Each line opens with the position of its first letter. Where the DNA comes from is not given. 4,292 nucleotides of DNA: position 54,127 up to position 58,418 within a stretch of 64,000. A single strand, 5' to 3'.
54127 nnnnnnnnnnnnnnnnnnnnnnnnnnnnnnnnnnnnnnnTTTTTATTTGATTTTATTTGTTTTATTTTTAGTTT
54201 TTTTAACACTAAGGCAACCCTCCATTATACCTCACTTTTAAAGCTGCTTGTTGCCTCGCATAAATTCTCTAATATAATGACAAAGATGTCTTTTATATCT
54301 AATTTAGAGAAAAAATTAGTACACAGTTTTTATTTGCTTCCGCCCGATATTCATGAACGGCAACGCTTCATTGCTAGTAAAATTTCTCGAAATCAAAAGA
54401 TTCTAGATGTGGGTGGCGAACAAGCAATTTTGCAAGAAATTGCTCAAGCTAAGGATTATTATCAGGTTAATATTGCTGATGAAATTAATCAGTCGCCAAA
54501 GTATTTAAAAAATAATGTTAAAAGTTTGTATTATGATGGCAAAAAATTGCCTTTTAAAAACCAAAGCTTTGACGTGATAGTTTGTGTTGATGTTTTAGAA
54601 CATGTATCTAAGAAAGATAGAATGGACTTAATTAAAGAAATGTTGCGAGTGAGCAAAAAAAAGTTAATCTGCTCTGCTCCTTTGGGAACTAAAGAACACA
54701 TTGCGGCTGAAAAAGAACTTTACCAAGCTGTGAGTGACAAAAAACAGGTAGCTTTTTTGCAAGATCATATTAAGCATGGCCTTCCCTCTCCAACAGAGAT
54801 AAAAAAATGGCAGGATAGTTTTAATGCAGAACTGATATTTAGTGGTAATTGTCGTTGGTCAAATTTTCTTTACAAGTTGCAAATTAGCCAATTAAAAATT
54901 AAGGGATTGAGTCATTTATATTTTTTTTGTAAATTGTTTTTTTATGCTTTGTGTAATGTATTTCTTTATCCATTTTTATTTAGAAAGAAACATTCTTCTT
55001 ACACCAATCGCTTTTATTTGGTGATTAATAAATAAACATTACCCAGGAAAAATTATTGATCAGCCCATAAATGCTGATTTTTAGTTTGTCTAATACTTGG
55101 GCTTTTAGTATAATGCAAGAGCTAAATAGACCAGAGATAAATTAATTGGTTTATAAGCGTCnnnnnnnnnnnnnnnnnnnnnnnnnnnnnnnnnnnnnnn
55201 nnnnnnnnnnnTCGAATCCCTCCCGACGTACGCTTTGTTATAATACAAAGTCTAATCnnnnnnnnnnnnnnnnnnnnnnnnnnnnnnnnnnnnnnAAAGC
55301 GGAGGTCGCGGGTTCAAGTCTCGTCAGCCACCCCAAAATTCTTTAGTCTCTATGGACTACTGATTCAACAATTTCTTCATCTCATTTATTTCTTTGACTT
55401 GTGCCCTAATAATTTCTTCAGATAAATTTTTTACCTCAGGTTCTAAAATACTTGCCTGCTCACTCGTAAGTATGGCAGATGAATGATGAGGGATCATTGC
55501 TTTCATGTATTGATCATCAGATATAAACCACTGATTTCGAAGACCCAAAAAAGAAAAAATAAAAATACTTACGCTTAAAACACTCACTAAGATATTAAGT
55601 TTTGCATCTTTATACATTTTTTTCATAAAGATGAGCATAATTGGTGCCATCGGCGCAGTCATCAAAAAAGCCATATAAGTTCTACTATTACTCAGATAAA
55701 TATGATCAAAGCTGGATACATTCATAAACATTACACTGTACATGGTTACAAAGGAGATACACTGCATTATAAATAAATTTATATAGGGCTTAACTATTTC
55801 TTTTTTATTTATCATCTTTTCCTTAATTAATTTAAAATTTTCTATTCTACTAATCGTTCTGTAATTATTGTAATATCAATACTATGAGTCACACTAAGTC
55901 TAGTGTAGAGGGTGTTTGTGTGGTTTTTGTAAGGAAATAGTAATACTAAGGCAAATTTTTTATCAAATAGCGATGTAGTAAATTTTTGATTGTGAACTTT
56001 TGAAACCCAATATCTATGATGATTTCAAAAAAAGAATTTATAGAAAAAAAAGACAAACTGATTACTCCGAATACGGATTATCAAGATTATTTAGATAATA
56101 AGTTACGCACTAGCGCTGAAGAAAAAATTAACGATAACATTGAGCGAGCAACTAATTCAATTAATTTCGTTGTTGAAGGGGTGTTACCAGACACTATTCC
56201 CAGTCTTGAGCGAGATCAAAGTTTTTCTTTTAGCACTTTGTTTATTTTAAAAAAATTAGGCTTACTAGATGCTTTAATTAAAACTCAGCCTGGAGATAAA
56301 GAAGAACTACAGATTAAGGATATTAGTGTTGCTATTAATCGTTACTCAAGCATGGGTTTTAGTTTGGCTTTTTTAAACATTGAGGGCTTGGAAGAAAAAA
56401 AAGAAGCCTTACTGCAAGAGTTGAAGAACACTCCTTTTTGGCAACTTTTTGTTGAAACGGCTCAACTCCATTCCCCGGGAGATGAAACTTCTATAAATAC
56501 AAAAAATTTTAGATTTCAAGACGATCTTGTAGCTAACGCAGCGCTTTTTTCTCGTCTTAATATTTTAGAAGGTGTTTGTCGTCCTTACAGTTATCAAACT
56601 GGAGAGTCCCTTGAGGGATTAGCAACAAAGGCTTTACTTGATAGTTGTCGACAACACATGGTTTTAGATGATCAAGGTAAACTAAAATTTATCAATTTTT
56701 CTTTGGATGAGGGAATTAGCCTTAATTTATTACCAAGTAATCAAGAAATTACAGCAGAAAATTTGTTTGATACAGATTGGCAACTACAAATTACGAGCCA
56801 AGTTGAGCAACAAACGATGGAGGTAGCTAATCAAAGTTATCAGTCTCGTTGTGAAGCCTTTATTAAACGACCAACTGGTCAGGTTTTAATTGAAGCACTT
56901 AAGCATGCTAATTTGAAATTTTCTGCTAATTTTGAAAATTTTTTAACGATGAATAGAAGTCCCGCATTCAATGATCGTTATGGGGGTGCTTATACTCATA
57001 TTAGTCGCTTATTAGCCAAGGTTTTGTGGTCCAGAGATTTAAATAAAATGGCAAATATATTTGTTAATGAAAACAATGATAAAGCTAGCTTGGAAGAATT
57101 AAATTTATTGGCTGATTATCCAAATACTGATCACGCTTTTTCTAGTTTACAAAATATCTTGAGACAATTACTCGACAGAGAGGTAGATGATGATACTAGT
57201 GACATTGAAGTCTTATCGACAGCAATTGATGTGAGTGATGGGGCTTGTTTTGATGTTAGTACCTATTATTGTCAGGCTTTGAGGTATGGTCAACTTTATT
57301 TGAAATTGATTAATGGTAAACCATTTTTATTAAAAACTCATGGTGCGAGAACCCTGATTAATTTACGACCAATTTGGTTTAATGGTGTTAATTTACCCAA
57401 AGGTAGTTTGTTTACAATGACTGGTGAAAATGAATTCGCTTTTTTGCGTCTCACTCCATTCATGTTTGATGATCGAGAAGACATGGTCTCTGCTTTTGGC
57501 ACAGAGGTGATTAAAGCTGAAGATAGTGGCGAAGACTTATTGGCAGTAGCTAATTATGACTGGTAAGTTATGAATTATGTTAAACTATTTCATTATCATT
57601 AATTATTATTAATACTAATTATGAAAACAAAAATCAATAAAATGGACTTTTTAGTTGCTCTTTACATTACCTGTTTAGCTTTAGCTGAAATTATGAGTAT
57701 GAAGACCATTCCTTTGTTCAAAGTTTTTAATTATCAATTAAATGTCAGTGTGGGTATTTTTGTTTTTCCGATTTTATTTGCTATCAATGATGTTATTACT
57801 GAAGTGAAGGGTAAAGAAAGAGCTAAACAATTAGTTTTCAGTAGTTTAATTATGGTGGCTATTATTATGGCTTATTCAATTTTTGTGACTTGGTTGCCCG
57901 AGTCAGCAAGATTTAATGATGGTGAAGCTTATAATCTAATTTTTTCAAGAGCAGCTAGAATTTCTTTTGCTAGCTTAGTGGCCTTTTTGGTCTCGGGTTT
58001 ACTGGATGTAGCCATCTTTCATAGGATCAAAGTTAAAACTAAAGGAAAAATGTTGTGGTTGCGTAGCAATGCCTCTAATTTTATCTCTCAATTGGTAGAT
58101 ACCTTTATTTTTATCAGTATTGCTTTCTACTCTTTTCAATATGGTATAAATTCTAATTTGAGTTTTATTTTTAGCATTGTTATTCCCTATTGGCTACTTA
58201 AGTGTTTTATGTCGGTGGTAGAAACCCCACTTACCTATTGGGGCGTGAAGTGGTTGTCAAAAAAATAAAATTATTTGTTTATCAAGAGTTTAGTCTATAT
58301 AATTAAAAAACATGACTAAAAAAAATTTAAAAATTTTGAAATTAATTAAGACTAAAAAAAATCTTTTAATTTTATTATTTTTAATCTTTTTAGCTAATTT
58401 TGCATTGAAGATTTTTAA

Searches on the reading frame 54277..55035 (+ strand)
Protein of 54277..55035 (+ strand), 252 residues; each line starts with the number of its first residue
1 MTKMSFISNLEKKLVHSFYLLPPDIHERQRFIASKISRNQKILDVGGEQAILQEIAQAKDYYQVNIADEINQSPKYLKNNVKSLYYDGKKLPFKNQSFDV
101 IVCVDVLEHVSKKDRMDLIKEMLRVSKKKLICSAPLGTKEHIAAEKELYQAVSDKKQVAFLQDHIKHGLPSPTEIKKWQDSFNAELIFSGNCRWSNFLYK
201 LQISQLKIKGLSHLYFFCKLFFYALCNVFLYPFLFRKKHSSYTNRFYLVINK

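Call 10: search_protein_families(library=ncbifam, proteins=[window:54277-55035:+], max_evalue=0.00001)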
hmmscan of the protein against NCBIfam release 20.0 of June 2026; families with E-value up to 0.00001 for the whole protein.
window:54277-55035:+ (252 aa): 1 family
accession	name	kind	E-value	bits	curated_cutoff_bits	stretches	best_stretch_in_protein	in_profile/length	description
NF041255.1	mycofact_MftM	equivalog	6.3e-08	32.3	200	1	75-136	182-243/289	mycofactocin oligosaccharide methyltransferase MftM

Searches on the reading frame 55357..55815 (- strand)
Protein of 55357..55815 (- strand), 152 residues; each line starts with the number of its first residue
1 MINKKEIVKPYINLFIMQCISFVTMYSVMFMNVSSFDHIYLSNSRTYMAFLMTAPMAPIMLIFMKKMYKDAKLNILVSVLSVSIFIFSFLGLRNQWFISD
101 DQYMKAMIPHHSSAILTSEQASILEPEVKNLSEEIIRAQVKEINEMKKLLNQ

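Call 10: search_protein_families(library=ncbifam, proteins=[window:55357-55815:-], max_evalue=0.00001)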
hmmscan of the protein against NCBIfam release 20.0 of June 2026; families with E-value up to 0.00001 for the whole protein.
window:55357-55815:- (152 aa): 1 family
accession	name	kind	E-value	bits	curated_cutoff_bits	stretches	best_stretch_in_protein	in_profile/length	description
NF049983.1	CopM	equivalog_domain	5e-10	39.2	90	1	100-149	21-72/73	CopM family metallochaperone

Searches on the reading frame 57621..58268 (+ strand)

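Call 10: search_protein_families(library=ncbifam, proteins=[window:57621-58268:+], max_evalue=0.00001)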
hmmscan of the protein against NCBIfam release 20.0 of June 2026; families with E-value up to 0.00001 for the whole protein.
window:57621-58268:+ (215 aa): 2 families
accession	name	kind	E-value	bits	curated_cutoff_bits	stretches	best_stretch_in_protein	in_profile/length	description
TIGR00697.1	TIGR00697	equivalog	2e-36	125.7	50.95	1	13-214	7-200/201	queuosine precursor transporter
NF008406.0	PRK11212.1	equivalog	6.9e-18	65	252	1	9-173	14-167/221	7-cyano-7-deazaguanine/7-aminomethyl-7-deazaguanine transporter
